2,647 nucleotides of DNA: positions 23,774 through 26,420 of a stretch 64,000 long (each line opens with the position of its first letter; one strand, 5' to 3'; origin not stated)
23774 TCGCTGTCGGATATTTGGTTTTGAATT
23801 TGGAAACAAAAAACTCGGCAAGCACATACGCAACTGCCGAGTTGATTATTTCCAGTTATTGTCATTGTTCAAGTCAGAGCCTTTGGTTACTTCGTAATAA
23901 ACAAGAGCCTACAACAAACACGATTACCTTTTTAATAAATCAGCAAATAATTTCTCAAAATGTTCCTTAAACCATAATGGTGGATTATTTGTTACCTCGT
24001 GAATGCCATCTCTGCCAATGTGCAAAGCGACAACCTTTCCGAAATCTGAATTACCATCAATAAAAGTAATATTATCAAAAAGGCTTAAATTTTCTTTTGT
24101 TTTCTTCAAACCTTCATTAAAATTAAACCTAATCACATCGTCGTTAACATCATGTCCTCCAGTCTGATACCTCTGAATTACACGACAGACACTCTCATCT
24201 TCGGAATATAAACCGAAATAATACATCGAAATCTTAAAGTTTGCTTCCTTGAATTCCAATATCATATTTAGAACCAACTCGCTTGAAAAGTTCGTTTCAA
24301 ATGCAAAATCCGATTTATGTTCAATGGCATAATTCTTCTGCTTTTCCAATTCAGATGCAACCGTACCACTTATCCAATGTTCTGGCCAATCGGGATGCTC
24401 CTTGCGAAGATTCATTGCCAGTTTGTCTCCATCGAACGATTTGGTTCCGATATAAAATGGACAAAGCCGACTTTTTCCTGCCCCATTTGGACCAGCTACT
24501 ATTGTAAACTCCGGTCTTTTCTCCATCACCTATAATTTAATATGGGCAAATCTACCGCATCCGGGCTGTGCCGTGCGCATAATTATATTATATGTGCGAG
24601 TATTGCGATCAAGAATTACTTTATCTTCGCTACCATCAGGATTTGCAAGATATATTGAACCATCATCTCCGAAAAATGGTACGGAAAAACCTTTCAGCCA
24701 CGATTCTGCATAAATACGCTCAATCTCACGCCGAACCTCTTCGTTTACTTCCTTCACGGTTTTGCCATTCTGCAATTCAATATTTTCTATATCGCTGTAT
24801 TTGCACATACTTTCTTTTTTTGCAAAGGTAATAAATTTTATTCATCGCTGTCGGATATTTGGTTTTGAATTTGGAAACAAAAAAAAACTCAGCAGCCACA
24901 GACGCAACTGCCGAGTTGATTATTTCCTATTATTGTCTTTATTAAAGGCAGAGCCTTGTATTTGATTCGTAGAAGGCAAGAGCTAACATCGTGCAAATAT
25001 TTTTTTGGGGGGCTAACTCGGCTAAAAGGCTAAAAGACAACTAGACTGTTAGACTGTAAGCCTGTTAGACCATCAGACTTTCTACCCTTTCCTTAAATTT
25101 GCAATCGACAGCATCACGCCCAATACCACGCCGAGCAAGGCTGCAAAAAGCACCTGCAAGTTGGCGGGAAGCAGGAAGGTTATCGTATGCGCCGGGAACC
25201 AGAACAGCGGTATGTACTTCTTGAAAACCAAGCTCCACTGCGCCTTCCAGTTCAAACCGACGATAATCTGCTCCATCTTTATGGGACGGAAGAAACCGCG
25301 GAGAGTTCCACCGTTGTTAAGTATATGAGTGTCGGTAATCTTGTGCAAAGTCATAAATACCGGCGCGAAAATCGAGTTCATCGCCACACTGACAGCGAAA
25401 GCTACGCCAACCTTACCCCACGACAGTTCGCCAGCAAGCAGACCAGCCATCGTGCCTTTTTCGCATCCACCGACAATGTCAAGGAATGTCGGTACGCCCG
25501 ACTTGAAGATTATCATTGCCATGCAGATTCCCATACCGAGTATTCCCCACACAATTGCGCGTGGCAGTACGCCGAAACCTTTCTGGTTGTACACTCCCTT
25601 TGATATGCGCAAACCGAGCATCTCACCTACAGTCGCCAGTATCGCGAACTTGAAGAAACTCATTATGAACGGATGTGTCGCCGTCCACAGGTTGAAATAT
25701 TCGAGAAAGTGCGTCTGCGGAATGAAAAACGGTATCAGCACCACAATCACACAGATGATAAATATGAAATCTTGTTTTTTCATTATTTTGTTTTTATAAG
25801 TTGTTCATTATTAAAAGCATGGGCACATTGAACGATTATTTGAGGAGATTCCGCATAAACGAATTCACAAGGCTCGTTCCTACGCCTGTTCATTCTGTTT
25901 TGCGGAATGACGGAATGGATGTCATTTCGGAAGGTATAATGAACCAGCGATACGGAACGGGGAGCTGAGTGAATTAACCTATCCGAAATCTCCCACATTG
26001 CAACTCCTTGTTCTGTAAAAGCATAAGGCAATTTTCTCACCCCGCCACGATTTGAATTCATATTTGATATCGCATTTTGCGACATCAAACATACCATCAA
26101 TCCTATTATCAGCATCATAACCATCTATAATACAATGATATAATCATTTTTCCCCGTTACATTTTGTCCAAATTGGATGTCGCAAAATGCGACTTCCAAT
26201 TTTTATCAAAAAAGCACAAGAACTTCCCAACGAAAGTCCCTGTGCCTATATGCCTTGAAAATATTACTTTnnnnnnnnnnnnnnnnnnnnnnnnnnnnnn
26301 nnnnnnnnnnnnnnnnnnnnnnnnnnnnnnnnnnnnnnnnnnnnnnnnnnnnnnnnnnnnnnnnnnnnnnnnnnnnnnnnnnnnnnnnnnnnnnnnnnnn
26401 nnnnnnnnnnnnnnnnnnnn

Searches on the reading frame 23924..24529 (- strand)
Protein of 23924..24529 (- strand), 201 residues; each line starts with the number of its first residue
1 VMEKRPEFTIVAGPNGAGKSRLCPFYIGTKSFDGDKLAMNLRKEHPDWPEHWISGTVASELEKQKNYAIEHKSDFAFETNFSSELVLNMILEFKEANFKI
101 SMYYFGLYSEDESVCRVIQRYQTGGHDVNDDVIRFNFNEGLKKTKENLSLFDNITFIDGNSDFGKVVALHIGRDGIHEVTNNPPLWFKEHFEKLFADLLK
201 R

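Call 10: search_protein_families(library=pfam, proteins=[window:23924-24529:-])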
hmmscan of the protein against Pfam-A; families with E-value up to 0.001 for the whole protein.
window:23924-24529:- (201 aa): 1 family
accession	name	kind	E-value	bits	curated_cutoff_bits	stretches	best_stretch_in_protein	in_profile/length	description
PF06414.18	Zeta_toxin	-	3.2e-06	27.2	22.3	1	4-155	14-183/199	Zeta toxin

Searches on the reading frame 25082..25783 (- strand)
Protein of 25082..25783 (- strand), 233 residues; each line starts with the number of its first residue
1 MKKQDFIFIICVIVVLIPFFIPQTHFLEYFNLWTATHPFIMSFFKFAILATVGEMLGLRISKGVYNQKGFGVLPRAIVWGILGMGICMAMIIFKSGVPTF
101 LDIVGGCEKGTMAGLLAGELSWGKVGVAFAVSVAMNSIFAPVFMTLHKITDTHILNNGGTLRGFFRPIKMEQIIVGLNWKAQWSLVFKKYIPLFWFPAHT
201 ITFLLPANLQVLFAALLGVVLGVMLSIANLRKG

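Call 10: search_protein_families(library=pfam, proteins=[window:25082-25783:-])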
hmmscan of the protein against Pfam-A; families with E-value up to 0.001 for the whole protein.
window:25082-25783:- (233 aa): 0 families

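Call 38: find_homologous_proteins(query=window:25082-25783:-)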
Query window:25082-25783:- (233 aa): 5932 proteins with E <= 0.001 among 6743 candidates; the best 120 are listed.
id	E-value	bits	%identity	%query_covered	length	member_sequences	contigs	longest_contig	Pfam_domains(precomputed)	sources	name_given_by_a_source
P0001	8.3e-134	463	89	99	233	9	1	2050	-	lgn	-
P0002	6.6e-132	457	88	100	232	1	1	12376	-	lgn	-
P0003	3.9e-126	438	84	100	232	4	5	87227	-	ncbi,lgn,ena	-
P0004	2.6e-120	419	80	100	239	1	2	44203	-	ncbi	-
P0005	1.1e-119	417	79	100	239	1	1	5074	-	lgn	-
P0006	3.9e-112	392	78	100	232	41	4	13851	-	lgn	-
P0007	1.4e-109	383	97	77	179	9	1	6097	-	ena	-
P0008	3.9e-102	359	70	98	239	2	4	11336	-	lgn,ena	-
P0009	6.1e-102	358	70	100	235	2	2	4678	-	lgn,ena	-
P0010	2.3e-101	357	69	100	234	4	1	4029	-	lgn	-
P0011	1.5e-100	354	69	100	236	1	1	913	-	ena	-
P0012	4.9e-100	352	69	100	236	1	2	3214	-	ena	-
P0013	2.4e-99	350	68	100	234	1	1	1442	-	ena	-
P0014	2.8e-99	350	69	91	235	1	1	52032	-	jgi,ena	-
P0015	4.5e-99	349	73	100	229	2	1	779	-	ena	-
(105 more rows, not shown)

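Call 39: find_encoding_contigs(protein=P0002, flank=2500, max_places=2)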
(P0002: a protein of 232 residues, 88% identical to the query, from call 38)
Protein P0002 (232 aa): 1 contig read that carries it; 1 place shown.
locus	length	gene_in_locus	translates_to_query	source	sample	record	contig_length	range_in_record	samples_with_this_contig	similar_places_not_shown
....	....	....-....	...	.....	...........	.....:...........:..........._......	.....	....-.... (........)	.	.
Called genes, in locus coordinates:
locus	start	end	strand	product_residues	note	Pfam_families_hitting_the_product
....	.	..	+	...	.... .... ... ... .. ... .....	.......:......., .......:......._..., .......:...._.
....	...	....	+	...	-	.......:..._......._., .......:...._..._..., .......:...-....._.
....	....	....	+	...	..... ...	-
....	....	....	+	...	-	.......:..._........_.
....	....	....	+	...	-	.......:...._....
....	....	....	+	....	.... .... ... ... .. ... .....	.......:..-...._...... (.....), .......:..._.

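Call 40: find_encoding_contigs(protein=P0003, flank=2500, max_places=2)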
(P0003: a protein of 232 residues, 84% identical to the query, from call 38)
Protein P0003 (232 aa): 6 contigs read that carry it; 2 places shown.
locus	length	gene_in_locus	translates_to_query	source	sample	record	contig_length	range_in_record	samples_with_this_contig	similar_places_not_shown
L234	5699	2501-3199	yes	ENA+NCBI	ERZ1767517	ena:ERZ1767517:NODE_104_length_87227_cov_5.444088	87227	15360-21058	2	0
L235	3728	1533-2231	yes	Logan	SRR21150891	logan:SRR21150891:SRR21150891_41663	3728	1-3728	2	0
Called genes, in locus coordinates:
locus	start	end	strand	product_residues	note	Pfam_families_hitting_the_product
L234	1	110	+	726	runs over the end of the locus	PF26550:Tricorn_2nd (faint), PF00930:DPPIV_N, PF07676:PD40 (faint), PF26549:Tricorn_N (faint), PF02129:Peptidase_S15 (weak), PF20434:BD-FAE (faint), PF00326:Peptidase_S9, PF01738:DLH (weak)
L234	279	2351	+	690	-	PF13380:CoA_binding_2, PF13607:Succ_CoA_lig, PF13549:ATP-grasp_5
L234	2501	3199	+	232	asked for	-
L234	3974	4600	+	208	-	-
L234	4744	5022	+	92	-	-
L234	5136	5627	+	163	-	-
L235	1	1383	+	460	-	?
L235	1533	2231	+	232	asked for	-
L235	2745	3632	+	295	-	-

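Call 41: find_encoding_contigs(protein=P0004, flank=2500, max_places=2)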
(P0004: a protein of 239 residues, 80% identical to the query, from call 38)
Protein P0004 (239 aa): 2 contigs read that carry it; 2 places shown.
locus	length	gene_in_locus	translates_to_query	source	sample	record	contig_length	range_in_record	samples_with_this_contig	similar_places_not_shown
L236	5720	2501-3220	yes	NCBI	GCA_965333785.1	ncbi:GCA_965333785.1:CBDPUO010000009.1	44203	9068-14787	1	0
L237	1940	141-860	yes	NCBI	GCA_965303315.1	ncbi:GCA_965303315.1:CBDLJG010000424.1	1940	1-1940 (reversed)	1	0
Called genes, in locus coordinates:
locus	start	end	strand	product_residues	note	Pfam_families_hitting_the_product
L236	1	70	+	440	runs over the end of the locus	PF01554:MatE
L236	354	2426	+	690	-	PF13380:CoA_binding_2, PF13607:Succ_CoA_lig, PF13549:ATP-grasp_5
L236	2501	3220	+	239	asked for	-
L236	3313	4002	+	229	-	PF01168:Ala_racemase_N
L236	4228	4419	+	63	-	-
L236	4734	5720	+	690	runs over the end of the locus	PF03571:Peptidase_M49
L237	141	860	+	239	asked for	-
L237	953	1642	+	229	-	PF01168:Ala_racemase_N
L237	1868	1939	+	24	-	?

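Call 42: find_encoding_contigs(protein=P0006, flank=2500, max_places=2)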
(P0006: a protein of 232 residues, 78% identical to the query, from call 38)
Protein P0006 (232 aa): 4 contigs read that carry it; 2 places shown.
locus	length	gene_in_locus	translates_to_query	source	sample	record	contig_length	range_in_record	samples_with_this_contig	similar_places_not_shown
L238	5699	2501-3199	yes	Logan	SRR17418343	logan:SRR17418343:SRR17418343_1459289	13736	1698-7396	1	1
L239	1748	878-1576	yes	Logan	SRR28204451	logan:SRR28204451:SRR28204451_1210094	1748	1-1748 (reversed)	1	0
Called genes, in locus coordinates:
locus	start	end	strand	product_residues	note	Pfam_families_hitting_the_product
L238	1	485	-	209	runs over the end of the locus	PF00293:NUDIX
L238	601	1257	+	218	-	PF00156:Pribosyltran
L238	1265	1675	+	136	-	PF10604:Polyketide_cyc2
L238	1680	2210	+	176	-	PF00156:Pribosyltran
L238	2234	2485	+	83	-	-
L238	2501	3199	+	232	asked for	-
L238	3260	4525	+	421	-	-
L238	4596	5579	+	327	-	PF01029:NusB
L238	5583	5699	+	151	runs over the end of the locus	PF07610:DUF1573, PF22544:HYDIN_VesB_CFA65-like_Ig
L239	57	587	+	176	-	PF00156:Pribosyltran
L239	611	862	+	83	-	-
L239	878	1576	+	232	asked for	-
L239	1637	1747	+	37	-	?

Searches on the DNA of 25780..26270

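Call 9: search_rna_families(source=window, start=25780, end=26270, threshold=evalue, max_evalue=10, show_alignments=3)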
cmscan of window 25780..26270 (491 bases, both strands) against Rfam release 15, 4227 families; matches with E-value up to 10: 11.
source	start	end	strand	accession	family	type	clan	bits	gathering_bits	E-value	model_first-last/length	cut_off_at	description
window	26198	26263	-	RF03765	mir-2059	Gene; miRNA;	-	23.7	90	0.025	1-68/68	no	mir-2059 microRNA precursor family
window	25872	25958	+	RF04169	mir-2235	Gene; miRNA;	-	21.8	61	0.052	1-87/87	no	mir-2235 microRNA precursor family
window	26069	26191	-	RF03601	MIR7993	Gene; miRNA;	-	18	100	1.7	1-138/138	no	MIR7993 microRNA precursor family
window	26201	26263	-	RF00238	ctRNA_pND324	Gene; antisense;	-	17.2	45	9.2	1-86/86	no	ctRNA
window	26053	26192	+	RF01459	rliE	Gene; sRNA;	-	17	90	2.2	1-222/222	no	Listeria sRNA rliE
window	26061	26094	-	RF00341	snoZ39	Gene; snRNA; snoRNA; CD-box;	-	16.3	39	4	1-63/63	no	Small nucleolar RNA Z39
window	26068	26194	-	RF04134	MIR7504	Gene; miRNA;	-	15.9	83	7.3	1-124/124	no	MIR7504 microRNA precursor family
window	26070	26192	-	RF04228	MIR6140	Gene; miRNA;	-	14.2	140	9.1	1-165/165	no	MIR6140 microRNA precursor family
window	25871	26038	+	RF01700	Collinsella-1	Gene; sRNA;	-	13.8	35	0.29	1-196/196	no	Collinsella-1 RNA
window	26055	26150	-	RF01464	rliA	Gene; sRNA;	-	11.8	50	9.6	49-147/224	no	Listeria sRNA rliA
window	25783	25819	-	RF00180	REN-SRE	Cis-reg;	-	11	41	6.9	1-24/37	no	Renin stability regulatory element (REN-SRE)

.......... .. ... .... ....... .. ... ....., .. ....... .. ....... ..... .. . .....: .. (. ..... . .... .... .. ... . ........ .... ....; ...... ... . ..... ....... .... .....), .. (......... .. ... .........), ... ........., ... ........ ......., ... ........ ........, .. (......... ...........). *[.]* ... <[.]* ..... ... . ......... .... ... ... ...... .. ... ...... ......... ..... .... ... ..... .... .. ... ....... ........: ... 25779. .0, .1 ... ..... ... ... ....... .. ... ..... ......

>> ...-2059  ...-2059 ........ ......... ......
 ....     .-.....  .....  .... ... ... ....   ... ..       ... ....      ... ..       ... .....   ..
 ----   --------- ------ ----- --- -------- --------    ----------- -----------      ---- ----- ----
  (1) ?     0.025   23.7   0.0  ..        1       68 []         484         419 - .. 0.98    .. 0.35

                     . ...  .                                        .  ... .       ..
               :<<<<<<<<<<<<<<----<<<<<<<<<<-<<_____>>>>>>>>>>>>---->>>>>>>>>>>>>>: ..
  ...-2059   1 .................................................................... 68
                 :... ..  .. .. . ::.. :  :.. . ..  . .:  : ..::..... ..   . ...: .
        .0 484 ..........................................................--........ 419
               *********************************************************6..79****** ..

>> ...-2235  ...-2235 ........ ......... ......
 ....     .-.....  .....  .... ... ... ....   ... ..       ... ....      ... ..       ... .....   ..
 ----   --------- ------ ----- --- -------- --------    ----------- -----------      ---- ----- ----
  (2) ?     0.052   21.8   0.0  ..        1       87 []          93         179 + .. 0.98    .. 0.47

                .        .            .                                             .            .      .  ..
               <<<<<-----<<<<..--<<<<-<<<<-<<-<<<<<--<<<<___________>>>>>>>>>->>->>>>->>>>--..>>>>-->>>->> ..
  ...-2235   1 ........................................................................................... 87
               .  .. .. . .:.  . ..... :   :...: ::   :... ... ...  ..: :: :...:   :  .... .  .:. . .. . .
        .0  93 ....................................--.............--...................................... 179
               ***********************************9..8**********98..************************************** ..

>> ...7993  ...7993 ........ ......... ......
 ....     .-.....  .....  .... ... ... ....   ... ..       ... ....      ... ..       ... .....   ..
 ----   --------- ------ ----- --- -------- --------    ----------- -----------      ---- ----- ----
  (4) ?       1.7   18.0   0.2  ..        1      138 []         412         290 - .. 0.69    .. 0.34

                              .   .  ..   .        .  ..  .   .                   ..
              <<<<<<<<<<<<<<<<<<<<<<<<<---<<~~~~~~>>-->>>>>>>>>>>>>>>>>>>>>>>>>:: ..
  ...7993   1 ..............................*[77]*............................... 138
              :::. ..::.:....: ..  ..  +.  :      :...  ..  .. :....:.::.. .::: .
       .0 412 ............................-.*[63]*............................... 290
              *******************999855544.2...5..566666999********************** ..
